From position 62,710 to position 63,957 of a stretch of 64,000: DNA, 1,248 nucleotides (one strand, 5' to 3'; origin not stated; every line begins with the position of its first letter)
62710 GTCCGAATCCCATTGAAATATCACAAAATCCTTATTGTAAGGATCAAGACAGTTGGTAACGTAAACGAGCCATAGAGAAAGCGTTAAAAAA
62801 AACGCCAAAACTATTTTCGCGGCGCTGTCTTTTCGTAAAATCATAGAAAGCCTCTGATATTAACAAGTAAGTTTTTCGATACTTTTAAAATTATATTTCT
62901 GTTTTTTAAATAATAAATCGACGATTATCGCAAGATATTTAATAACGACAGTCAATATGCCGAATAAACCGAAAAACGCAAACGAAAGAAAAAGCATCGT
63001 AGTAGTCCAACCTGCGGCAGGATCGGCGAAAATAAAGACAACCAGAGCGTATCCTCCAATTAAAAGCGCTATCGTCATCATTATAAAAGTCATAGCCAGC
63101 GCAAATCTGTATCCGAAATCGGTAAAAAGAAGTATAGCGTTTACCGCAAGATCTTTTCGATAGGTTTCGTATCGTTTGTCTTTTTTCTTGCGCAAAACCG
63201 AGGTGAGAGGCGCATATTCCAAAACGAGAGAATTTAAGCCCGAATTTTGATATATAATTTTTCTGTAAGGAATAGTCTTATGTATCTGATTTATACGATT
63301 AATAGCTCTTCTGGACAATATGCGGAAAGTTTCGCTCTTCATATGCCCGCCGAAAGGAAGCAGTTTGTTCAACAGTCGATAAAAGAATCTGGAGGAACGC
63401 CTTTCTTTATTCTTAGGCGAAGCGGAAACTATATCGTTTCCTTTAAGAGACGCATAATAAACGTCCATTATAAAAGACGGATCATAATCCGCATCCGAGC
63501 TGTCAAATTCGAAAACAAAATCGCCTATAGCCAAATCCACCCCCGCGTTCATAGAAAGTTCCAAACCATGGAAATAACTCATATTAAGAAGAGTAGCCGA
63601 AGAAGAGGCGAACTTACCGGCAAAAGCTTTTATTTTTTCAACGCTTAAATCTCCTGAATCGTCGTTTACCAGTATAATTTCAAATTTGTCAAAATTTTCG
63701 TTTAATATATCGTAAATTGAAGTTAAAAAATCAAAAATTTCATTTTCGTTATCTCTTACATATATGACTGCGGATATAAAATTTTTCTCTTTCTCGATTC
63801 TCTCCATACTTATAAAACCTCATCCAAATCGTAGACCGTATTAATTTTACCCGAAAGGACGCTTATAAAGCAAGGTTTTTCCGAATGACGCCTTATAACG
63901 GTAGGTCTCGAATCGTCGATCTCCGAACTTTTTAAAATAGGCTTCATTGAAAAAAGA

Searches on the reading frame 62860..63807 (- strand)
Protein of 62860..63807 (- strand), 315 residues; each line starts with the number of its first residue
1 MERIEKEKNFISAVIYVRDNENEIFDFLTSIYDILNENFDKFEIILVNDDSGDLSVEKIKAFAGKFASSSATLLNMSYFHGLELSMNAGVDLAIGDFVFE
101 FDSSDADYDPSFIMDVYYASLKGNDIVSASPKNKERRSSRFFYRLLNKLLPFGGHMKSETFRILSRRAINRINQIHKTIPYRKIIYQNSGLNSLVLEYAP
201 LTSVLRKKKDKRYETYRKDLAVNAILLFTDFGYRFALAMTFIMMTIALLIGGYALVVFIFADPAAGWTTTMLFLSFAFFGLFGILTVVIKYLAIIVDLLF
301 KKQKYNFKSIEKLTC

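Call 11: search_protein_families(library=pfam, proteins=[window:62860-63807:-], max_evalue=0.001)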
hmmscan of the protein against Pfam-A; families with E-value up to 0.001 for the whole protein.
window:62860-63807:- (315 aa): 1 family
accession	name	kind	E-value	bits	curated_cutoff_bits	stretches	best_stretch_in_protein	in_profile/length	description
PF00535.33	Glycos_transf_2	-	3.5e-10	40.5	23.3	1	22-170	11-165/168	Glycosyl transferase family 2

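Call 75: find_encoding_contigs(protein=window:62860-63807:-, flank=10000, max_places=3)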
Protein window:62860-63807:- (315 aa): 23 contigs read that carry it; 3 places shown.
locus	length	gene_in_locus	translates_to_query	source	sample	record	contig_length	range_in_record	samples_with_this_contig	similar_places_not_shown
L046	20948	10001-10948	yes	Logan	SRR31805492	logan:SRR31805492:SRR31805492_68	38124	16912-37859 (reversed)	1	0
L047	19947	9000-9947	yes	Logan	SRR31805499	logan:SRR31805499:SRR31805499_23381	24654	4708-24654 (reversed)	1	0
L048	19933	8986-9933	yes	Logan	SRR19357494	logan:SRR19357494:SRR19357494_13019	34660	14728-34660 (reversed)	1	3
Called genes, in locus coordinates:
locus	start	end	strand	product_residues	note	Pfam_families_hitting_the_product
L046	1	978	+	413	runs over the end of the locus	?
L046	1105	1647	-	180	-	-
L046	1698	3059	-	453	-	-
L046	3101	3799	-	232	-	PF00733:Asn_synthase (weak), PF06508:QueC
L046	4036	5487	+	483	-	PF06450:NhaB, PF03600:CitMHS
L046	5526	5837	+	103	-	PF00543:P-II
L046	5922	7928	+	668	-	PF00999:Na_H_Exchanger, PF02254:TrkA_N, PF02080:TrkA_C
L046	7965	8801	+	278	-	PF01261:AP_endonuc_2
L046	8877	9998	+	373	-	PF01266:DAO, PF13450:NAD_binding_8 (weak)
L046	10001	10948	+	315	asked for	PF00535:Glycos_transf_2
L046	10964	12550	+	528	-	-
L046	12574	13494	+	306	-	-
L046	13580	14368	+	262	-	PF01261:AP_endonuc_2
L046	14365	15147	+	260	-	PF00535:Glycos_transf_2 (weak)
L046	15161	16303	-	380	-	PF13649:Methyltransf_25 (weak), PF08241:Methyltransf_11, PF01519:DUF16 (faint)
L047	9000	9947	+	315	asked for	PF00535:Glycos_transf_2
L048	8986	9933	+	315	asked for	PF00535:Glycos_transf_2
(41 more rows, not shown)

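Call 85: search_protein_families(library=ncbifam, proteins=[window:62860-63807:-], max_evalue=0.00001)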
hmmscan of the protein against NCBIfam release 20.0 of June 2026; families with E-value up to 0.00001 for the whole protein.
window:62860-63807:- (315 aa): 3 families
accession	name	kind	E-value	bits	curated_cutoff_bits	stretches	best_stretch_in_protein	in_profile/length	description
NF047588.1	GlcsyltransPgfSStrep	equivalog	4.5e-19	68.8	500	1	13-274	5-269/308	glycosyltransferase PgfS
NF007482.0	PRK10073.1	equivalog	3.5e-08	32.8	423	1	6-106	3-97/334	glycosyltransferase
NF007986.1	PRK10714.1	equivalog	3.5e-06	26.3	529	1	10-148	7-144/316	undecaprenyl-phosphate 4-deoxy-4-formamido-L-arabinose transferase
